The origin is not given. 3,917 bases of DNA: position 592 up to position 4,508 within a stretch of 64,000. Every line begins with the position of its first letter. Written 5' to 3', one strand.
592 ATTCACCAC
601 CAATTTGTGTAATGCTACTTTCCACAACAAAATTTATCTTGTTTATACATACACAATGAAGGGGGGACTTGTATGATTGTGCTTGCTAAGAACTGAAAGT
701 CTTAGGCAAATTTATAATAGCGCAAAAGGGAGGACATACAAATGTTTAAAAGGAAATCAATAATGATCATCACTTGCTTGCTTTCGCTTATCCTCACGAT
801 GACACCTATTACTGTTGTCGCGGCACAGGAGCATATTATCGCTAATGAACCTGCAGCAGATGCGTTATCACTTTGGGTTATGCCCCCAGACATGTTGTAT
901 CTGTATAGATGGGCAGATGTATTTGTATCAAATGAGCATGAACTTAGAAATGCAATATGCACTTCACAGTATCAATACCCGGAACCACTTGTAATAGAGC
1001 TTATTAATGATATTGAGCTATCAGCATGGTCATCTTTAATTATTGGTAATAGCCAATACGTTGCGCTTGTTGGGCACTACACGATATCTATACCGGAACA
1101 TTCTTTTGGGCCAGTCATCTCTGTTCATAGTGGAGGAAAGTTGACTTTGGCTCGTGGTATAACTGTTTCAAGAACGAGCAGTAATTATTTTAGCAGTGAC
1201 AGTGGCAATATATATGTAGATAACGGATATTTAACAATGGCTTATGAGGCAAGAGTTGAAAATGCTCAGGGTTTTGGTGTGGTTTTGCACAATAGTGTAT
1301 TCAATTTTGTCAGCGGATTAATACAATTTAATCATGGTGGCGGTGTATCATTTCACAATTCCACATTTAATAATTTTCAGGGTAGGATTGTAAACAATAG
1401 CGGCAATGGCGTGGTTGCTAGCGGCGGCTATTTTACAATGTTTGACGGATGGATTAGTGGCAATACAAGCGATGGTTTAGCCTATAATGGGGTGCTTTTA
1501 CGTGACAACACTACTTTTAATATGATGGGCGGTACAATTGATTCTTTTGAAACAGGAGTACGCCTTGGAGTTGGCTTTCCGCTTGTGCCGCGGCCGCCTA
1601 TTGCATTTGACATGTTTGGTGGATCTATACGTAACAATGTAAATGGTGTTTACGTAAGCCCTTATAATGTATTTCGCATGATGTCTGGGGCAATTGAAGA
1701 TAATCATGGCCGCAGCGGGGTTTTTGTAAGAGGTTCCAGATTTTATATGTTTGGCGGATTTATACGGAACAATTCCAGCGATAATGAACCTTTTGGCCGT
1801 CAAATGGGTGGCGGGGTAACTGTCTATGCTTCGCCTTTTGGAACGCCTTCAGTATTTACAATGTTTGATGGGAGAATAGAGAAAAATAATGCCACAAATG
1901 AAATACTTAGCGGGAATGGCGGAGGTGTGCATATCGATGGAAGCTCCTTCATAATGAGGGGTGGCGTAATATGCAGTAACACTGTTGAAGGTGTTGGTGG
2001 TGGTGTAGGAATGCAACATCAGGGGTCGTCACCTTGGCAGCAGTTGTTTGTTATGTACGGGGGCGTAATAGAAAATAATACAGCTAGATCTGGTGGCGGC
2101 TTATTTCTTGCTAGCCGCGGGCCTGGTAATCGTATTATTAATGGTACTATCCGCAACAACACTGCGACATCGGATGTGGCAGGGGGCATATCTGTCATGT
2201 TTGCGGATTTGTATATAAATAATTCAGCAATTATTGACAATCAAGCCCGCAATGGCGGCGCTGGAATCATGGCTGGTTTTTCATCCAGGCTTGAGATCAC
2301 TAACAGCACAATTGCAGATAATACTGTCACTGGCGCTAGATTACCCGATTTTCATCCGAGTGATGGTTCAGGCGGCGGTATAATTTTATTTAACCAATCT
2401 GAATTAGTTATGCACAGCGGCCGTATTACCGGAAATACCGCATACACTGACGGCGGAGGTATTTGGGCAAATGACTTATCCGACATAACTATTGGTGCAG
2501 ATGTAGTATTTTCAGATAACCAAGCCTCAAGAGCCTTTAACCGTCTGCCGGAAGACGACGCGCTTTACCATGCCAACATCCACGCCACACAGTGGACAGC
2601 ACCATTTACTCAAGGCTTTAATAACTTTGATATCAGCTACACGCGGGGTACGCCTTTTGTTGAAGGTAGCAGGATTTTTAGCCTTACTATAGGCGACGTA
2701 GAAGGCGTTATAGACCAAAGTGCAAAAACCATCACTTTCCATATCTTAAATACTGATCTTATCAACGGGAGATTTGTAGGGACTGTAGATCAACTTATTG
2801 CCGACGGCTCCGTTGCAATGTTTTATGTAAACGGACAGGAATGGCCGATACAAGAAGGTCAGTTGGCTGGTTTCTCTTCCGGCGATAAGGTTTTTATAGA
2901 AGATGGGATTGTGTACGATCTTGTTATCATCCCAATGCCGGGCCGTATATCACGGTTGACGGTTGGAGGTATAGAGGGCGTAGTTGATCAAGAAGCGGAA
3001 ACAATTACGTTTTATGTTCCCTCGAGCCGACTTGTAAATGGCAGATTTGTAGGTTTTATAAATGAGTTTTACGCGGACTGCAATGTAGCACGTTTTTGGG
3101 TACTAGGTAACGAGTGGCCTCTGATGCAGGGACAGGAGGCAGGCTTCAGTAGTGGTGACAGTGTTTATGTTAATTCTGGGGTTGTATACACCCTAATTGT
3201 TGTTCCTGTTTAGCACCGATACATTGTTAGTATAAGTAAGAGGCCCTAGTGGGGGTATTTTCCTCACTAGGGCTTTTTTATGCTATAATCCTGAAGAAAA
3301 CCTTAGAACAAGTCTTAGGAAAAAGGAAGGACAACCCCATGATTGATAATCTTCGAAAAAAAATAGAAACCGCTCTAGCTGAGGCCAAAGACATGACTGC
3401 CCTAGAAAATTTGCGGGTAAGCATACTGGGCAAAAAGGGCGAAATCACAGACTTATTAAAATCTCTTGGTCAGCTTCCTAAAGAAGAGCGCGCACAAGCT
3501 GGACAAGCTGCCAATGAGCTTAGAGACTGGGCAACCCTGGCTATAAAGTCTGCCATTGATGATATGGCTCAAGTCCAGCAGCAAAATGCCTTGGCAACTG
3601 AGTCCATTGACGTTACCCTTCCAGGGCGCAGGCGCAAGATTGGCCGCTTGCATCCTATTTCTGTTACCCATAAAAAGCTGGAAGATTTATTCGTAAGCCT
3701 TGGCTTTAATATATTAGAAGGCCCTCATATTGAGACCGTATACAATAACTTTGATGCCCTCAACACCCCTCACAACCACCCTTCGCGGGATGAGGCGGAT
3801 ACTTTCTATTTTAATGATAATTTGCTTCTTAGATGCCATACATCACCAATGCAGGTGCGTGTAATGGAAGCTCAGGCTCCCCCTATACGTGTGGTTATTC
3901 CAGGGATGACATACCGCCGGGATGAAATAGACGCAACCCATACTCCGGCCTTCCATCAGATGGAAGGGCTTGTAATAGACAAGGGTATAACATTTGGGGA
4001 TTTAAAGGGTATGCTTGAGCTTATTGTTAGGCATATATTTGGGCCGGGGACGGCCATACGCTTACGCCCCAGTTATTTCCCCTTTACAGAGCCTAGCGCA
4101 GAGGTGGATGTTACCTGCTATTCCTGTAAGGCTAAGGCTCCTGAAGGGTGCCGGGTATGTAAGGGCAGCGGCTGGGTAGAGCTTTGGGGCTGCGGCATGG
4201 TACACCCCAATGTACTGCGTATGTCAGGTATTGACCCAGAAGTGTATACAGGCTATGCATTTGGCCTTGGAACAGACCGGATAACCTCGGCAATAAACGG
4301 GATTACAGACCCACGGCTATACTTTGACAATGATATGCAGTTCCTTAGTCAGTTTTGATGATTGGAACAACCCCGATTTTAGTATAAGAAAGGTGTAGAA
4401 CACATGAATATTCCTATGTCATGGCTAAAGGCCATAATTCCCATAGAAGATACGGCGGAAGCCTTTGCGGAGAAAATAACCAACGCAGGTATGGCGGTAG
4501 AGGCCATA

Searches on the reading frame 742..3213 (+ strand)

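Call 40: search_protein_families(library=pfam, proteins=[window:742-3213:+], max_evalue=0.00001)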
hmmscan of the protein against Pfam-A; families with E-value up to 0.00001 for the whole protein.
window:742-3213:+ (823 aa): 1 family
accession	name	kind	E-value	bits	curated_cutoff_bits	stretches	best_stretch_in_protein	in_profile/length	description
PF05048.19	NosD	-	1.4e-06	28.3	23.6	0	139-274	18-154/212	Periplasmic copper-binding protein (NosD)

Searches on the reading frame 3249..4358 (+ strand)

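Call 40: search_protein_families(library=pfam, proteins=[window:3249-4358:+], max_evalue=0.00001)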
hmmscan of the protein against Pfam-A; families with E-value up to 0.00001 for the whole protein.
window:3249-4358:+ (369 aa): 2 families
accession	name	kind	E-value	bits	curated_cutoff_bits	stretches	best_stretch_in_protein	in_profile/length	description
PF01409.25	tRNA-synt_2d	-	4.1e-91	305.3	19.8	1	120-369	2-246/246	tRNA synthetases class II core domain (F)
PF02912.23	Phe_tRNA-synt_N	-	1.4e-19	70.3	22.3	1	48-113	2-67/69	Aminoacyl tRNA synthetase class II, N-terminal domain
